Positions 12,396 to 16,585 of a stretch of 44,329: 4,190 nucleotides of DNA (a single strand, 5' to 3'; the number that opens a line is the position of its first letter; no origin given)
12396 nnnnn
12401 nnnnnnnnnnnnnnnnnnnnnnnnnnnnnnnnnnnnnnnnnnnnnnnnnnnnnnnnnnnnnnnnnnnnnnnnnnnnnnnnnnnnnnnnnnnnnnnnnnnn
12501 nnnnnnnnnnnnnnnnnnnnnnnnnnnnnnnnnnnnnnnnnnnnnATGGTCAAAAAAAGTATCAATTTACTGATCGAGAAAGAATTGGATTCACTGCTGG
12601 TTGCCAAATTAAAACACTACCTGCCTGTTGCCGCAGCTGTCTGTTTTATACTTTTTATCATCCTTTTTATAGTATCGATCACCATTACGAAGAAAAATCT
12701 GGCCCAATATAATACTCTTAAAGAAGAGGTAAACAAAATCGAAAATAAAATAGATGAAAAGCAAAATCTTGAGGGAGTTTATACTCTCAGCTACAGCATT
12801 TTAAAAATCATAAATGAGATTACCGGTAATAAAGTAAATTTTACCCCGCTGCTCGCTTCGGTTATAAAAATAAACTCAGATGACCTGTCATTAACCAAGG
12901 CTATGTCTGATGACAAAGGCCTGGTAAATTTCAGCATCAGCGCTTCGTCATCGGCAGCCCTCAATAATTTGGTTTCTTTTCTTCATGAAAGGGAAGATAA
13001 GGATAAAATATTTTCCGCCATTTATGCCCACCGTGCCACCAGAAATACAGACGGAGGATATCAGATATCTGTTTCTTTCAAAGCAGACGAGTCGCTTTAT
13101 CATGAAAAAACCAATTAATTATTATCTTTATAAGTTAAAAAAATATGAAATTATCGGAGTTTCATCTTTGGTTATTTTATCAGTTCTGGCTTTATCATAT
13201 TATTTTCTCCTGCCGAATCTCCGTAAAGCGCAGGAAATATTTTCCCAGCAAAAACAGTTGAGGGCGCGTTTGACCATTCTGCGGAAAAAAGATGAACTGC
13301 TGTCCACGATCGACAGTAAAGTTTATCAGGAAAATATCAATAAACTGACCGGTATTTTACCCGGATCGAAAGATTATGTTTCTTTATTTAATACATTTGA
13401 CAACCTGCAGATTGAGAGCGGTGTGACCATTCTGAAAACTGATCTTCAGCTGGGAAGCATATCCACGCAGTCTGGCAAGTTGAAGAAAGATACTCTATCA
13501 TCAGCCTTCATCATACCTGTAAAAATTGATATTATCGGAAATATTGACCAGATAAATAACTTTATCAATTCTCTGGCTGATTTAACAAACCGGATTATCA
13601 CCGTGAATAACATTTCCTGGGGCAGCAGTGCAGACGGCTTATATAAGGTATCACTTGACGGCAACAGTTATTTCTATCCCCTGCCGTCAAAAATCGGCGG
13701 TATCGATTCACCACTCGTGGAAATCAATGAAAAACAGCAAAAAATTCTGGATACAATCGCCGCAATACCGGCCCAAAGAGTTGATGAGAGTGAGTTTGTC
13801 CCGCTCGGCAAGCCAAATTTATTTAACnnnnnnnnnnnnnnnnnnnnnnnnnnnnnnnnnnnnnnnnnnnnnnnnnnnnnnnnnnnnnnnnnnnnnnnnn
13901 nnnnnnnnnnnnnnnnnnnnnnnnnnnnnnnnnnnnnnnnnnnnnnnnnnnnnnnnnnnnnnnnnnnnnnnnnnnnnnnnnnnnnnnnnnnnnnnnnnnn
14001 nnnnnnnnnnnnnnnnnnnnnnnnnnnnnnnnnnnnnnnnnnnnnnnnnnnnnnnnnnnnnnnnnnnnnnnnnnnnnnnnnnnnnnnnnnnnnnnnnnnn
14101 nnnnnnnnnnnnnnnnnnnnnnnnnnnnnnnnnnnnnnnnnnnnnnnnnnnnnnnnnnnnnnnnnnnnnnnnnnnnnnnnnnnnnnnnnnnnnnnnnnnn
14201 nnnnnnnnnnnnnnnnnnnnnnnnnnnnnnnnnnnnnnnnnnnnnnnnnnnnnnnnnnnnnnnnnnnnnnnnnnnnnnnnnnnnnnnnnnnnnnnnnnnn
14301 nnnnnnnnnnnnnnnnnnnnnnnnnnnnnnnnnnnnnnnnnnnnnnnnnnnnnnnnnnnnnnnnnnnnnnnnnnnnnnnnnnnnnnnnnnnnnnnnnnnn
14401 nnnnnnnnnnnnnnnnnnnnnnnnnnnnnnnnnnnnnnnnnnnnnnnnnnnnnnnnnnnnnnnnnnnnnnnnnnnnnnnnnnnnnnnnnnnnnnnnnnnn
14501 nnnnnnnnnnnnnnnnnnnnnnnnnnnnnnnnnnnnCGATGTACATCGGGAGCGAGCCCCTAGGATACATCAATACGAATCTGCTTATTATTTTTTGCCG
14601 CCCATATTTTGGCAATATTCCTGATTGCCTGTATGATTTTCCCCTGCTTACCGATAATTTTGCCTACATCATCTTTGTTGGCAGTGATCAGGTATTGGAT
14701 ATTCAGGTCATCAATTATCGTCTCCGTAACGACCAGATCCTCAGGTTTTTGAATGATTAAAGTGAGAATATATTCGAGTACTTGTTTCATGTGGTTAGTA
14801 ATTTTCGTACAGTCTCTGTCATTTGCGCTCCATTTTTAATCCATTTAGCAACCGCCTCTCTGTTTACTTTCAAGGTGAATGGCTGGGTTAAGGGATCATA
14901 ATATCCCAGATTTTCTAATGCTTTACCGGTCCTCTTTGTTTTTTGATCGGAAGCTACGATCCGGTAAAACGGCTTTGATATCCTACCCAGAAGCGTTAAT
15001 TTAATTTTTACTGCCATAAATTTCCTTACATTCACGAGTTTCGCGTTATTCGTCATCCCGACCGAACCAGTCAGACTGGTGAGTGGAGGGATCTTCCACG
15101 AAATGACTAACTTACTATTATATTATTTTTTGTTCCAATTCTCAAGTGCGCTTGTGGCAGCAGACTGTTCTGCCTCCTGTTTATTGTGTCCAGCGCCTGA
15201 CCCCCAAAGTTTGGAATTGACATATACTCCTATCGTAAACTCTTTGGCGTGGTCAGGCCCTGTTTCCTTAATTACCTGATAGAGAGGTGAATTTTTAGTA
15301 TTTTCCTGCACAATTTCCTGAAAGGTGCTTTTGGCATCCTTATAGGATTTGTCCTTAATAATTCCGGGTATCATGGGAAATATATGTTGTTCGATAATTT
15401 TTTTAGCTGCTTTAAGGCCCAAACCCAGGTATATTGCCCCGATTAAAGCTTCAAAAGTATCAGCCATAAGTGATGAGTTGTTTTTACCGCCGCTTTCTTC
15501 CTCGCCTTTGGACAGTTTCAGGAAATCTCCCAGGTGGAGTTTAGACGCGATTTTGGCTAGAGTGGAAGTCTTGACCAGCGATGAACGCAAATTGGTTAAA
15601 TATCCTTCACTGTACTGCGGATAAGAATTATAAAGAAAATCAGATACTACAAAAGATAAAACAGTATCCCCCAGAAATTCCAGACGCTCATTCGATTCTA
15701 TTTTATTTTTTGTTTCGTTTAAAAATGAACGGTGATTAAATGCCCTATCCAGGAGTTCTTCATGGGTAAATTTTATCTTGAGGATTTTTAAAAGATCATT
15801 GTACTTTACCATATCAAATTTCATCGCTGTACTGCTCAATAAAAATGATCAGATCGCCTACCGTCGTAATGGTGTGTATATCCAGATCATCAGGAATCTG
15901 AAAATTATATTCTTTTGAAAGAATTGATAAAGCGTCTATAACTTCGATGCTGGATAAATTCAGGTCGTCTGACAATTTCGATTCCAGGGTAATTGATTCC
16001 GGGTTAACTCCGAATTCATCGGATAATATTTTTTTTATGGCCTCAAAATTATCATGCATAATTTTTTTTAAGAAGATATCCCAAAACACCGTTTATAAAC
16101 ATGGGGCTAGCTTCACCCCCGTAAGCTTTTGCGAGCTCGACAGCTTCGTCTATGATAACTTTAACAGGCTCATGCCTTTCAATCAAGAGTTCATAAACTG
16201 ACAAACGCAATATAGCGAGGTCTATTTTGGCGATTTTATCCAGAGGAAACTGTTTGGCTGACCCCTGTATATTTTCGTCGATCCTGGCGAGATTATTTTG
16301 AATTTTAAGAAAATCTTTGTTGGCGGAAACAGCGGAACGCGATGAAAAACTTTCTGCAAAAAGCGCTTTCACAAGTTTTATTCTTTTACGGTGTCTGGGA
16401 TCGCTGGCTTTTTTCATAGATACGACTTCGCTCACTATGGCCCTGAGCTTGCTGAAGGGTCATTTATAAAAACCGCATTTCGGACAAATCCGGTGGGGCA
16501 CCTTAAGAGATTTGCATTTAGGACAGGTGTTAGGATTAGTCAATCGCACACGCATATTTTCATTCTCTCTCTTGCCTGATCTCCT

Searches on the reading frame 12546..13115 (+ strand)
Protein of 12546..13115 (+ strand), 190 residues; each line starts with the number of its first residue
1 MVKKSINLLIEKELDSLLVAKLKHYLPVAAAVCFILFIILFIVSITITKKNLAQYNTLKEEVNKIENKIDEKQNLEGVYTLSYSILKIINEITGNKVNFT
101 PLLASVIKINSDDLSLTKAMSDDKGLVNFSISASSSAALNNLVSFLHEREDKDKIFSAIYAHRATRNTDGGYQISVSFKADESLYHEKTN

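Call 9: search_protein_families(library=pfam, proteins=[window:12546-13115:+], max_evalue=0.001)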
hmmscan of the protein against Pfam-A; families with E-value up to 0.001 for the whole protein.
window:12546-13115:+ (190 aa): 0 families

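Call 59: search_protein_families(library=pfam, proteins=[window:12546-13115:+], max_evalue=1)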
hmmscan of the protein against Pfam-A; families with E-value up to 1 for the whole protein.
window:12546-13115:+ (190 aa): 7 families
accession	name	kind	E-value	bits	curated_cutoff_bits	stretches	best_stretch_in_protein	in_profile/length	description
PF04977.20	DivIC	-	0.0048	17.1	28.9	1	37-74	1-38/80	Septum formation initiator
PF11368.13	DUF3169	-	0.011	15.7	31.6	1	17-88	44-116/250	Protein of unknown function (DUF3169)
PF13786.12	DUF4179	-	0.066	14.1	30.1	1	23-85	4-56/94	Domain of unknown function (DUF4179)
PF10669.14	Phage_Gp23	-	0.18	12.6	29.3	1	30-74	19-62/120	Protein gp23 (Bacteriophage A118)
PF10209.14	DUF2340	-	0.2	12.5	25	1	54-139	25-103/120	Uncharacterized conserved protein (DUF2340)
PF09501.15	Bac_small_YrzI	-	0.33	11.6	23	1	40-73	5-39/45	Probable sporulation protein (Bac_small_yrzI)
PF09716.15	ETRAMP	-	0.84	10.1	29.1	1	34-83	7-58/81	Malarial early transcribed membrane protein (ETRAMP)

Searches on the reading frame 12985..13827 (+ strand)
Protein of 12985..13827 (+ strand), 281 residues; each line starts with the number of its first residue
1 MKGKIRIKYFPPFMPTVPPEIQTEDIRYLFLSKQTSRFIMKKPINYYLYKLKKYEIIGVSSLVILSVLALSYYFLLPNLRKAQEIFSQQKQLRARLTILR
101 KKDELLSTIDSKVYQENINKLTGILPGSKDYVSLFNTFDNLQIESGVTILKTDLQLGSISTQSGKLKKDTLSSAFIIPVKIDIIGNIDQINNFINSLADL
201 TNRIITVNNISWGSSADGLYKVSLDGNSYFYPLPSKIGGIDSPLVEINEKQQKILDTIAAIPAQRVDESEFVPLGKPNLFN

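Call 9: search_protein_families(library=pfam, proteins=[window:12985-13827:+], max_evalue=0.001)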
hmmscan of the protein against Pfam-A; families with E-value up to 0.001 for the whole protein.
window:12985-13827:+ (281 aa): 1 family
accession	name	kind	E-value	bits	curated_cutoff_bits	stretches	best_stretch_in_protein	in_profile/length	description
PF04350.18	PilO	-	1.6e-07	32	22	1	88-218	7-127/145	Pilus assembly protein, PilO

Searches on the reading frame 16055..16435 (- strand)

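Call 9: search_protein_families(library=pfam, proteins=[window:16055-16435:-], max_evalue=0.001)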
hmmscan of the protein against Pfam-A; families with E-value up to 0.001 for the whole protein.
window:16055-16435:- (127 aa): 1 family
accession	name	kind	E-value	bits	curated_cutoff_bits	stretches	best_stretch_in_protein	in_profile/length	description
PF01029.23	NusB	-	1.2e-22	81.1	23.1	1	29-121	39-131/133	NusB family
